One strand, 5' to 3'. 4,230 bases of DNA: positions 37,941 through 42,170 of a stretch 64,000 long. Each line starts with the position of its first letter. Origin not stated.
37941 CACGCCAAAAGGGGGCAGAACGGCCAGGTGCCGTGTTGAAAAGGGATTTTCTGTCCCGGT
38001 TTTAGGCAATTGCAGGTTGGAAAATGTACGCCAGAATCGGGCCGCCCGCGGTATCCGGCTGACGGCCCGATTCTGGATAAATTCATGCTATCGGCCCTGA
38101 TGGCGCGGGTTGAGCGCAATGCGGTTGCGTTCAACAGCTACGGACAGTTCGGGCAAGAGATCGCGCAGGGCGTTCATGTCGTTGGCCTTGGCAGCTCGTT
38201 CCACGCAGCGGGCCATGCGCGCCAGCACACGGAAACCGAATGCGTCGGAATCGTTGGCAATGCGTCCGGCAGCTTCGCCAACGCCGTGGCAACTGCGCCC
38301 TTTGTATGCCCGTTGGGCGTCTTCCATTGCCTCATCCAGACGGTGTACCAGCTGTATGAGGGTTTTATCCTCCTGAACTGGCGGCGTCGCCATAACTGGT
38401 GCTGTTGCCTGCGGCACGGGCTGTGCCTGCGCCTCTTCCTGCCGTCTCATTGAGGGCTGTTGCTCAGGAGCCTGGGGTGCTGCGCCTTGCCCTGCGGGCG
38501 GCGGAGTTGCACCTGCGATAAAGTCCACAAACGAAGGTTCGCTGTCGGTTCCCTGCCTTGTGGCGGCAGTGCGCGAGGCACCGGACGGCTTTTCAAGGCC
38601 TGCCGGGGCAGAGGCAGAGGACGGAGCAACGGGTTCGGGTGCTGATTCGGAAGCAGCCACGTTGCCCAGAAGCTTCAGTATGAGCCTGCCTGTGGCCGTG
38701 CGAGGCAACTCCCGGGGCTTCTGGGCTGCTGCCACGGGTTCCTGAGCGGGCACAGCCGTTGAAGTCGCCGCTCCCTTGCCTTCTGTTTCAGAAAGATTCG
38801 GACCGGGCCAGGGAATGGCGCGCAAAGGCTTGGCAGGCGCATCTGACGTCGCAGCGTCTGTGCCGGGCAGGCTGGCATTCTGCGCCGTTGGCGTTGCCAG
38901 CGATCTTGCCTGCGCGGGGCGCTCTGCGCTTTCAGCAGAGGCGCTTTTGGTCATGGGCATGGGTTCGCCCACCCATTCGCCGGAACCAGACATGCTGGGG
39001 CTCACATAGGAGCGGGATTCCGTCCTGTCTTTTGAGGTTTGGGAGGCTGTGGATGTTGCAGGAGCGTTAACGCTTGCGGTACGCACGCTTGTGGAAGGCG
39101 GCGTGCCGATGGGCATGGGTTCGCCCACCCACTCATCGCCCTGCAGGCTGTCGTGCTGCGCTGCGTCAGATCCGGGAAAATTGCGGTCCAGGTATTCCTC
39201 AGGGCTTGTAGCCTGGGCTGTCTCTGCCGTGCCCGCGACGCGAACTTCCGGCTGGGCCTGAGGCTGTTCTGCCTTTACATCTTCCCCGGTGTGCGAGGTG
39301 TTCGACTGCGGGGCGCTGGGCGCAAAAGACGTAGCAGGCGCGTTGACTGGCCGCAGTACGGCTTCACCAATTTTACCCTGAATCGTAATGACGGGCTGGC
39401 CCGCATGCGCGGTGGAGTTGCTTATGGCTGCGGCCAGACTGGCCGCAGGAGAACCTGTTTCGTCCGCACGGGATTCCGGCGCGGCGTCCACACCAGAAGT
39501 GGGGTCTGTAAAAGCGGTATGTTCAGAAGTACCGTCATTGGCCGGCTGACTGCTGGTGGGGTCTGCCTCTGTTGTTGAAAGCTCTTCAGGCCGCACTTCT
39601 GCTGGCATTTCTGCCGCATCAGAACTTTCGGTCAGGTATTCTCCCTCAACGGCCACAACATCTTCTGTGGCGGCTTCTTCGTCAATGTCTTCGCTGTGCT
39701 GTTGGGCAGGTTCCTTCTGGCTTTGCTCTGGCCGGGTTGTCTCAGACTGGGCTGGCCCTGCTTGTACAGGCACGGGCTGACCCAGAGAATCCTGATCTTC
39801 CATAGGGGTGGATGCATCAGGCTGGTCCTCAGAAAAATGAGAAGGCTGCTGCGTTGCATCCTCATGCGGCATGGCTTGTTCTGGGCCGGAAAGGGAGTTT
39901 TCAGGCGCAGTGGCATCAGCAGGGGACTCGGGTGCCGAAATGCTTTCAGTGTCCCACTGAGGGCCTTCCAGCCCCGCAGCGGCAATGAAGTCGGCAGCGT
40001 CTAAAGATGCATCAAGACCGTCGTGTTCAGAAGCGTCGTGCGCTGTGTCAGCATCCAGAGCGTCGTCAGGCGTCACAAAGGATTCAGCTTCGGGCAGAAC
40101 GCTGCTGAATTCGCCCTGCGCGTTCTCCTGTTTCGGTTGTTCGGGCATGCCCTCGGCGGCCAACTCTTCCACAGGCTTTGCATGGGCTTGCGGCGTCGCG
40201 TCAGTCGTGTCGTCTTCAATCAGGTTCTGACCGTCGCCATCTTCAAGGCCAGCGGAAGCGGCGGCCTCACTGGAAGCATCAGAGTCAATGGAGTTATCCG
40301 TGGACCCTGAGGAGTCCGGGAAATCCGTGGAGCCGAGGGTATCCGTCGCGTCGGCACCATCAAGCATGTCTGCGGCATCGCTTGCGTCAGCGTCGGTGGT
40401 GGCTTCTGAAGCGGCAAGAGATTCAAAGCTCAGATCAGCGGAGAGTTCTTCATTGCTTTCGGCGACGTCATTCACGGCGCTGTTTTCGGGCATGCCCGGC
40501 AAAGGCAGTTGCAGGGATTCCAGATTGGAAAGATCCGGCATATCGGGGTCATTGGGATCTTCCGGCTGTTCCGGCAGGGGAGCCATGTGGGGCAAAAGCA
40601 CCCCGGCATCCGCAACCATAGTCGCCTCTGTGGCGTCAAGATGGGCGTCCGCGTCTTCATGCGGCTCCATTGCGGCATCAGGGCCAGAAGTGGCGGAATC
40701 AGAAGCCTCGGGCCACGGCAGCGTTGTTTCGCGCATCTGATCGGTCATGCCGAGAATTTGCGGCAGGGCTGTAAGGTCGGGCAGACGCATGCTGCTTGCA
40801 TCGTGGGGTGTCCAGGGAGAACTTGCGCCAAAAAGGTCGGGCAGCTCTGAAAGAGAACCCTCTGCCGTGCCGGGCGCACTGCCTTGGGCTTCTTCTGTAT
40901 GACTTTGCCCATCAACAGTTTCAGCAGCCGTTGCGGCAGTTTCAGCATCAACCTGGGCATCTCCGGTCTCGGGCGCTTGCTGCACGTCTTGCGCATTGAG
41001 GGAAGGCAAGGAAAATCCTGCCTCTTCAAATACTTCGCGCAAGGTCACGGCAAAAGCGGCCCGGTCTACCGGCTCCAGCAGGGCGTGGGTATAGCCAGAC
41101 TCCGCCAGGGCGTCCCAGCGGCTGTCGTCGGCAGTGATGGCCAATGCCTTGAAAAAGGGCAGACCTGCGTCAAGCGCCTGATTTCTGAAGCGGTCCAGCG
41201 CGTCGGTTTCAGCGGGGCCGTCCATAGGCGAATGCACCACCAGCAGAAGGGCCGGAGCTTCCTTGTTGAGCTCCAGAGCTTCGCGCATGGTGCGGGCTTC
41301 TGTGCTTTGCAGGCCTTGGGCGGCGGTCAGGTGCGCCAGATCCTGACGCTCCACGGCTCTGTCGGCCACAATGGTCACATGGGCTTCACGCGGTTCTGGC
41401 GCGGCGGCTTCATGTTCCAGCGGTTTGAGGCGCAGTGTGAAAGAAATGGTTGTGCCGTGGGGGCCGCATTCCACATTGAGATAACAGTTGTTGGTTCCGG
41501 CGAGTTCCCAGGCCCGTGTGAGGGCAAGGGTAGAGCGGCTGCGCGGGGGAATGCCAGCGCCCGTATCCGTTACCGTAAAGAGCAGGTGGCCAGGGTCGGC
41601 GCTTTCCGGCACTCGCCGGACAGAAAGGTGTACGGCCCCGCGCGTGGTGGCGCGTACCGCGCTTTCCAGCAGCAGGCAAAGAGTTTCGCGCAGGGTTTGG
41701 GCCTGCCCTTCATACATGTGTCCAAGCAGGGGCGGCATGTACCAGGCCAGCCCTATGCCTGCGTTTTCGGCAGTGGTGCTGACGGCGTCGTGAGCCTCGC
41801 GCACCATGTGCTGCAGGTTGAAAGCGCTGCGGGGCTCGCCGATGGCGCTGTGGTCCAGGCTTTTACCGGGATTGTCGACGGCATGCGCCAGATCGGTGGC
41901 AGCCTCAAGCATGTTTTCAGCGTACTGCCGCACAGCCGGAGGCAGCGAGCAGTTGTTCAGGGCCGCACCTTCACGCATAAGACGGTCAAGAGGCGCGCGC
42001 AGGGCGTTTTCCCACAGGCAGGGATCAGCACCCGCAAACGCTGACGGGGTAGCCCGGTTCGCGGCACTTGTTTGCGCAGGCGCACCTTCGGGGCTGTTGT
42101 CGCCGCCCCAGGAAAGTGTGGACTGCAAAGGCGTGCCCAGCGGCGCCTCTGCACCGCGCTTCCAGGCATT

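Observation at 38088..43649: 1853-aa 7TM-DISM sensor with kinase-like, receiver-like, about 860-aa disordered and HPt-like modules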

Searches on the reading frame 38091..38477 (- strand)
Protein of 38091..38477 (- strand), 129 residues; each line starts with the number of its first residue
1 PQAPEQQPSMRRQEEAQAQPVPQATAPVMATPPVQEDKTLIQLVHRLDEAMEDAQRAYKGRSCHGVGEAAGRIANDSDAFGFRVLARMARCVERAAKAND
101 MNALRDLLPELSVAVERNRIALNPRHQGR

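Call 10: search_solved_structures(query=window:38091-38477:-, max_evalue=10, show_alignments=3)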
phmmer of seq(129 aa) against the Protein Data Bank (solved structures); distinct sequences matched with E-value up to 10: 5.
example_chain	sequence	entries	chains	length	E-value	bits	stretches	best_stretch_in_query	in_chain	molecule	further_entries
6zpn_A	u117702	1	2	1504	0.1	16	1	13-69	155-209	WD_REPEATS_REGION domain-containing protein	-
4rwt_C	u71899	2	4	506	0.48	13.8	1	7-74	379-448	Leiomodin-2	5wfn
5j10_A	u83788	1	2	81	1.1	12.7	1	8-60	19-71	peptide design 2L4HC2_24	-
28jc_K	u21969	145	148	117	1.3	12.5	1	84-128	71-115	DNA-directed RNA polymerase II subunit RPB11-a | RNA polymerase II subunit J | DNA-DIRECTED RNA POLYMERASE II SUBUNIT RPB11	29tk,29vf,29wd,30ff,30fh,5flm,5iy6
8uhg_K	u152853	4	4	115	1.5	12.2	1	84-128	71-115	DNA-directed RNA polymerase II subunit RPB11-a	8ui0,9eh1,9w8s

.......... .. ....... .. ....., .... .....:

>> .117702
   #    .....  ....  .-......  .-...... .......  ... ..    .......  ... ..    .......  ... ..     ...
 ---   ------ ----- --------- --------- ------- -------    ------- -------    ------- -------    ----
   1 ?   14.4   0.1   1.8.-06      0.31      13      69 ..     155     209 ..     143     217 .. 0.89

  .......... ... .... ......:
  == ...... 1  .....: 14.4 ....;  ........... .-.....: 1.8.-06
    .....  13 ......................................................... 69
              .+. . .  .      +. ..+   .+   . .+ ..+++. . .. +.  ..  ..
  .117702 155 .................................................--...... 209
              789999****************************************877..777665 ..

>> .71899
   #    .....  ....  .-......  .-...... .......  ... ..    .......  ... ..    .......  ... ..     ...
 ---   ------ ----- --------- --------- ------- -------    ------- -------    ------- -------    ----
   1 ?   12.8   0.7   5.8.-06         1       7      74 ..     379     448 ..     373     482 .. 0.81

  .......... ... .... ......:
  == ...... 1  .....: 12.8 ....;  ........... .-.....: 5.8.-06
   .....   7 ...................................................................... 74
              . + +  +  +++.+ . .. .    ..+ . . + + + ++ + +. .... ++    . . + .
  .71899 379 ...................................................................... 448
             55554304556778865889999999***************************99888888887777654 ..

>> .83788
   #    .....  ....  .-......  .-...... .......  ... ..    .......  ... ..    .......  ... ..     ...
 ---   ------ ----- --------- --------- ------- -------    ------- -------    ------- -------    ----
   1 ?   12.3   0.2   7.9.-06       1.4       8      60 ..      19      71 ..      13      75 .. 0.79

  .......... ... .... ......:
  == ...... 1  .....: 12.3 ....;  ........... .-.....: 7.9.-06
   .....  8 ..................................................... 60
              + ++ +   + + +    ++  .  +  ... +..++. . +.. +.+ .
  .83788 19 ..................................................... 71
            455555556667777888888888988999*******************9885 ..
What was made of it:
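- Tried and rejected: Single-sequence PDB search of the C-terminus (call 10).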

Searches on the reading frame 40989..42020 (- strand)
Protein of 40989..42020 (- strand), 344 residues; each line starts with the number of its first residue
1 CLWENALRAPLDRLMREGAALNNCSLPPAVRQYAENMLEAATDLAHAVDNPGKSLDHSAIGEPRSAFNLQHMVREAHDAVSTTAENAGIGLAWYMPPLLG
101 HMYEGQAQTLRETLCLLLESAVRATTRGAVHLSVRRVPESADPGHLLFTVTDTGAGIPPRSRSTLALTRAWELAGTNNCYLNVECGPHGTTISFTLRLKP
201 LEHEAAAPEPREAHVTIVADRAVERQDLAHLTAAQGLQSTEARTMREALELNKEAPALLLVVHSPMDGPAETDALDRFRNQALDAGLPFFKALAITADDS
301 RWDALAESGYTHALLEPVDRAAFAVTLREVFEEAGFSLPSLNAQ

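Call 9: search_solved_structures(query=window:40989-42020:-, max_evalue=10, show_alignments=3)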
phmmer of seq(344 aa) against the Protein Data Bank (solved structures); distinct sequences matched with E-value up to 10: 12.
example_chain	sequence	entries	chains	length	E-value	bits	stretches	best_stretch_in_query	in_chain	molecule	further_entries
7z8n_A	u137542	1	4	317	0.00027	23.6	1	6-174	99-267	Histidine kinase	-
6dk8_A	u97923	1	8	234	0.00059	22.5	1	7-166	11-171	RetS (Regulator of Exopolysaccharide and Type III Secretion)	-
6dk7_A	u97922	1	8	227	0.0013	21.4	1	7-166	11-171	RetS (Regulator of Exopolysaccharide and Type III Secretion)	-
7n0e_B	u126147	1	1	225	0.0019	20.8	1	7-166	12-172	Histidine kinase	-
6blk_C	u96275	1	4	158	0.042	16.4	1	118-164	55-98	Signal transduction histidine-protein kinase/phosphatase mprB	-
9qq6_A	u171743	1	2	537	0.16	14.5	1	37-159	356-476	histidine kinase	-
4jas_A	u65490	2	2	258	0.94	11.9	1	30-163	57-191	Histidine kinase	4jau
6azr_A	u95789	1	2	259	0.97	11.9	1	53-163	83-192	Sensor histidine kinase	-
2c2a_A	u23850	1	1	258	1.6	11.2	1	55-163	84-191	SENSOR HISTIDINE KINASE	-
3dge_A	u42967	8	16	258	1.6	11.2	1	55-163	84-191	Sensor protein | Histidine kinase | Sensor histidine kinase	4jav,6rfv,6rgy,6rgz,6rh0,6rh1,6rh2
5uht_A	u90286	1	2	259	1.6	11.2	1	55-163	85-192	Sensor histidine kinase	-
6rh7_A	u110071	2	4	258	1.8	11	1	55-163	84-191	Sensor histidine kinase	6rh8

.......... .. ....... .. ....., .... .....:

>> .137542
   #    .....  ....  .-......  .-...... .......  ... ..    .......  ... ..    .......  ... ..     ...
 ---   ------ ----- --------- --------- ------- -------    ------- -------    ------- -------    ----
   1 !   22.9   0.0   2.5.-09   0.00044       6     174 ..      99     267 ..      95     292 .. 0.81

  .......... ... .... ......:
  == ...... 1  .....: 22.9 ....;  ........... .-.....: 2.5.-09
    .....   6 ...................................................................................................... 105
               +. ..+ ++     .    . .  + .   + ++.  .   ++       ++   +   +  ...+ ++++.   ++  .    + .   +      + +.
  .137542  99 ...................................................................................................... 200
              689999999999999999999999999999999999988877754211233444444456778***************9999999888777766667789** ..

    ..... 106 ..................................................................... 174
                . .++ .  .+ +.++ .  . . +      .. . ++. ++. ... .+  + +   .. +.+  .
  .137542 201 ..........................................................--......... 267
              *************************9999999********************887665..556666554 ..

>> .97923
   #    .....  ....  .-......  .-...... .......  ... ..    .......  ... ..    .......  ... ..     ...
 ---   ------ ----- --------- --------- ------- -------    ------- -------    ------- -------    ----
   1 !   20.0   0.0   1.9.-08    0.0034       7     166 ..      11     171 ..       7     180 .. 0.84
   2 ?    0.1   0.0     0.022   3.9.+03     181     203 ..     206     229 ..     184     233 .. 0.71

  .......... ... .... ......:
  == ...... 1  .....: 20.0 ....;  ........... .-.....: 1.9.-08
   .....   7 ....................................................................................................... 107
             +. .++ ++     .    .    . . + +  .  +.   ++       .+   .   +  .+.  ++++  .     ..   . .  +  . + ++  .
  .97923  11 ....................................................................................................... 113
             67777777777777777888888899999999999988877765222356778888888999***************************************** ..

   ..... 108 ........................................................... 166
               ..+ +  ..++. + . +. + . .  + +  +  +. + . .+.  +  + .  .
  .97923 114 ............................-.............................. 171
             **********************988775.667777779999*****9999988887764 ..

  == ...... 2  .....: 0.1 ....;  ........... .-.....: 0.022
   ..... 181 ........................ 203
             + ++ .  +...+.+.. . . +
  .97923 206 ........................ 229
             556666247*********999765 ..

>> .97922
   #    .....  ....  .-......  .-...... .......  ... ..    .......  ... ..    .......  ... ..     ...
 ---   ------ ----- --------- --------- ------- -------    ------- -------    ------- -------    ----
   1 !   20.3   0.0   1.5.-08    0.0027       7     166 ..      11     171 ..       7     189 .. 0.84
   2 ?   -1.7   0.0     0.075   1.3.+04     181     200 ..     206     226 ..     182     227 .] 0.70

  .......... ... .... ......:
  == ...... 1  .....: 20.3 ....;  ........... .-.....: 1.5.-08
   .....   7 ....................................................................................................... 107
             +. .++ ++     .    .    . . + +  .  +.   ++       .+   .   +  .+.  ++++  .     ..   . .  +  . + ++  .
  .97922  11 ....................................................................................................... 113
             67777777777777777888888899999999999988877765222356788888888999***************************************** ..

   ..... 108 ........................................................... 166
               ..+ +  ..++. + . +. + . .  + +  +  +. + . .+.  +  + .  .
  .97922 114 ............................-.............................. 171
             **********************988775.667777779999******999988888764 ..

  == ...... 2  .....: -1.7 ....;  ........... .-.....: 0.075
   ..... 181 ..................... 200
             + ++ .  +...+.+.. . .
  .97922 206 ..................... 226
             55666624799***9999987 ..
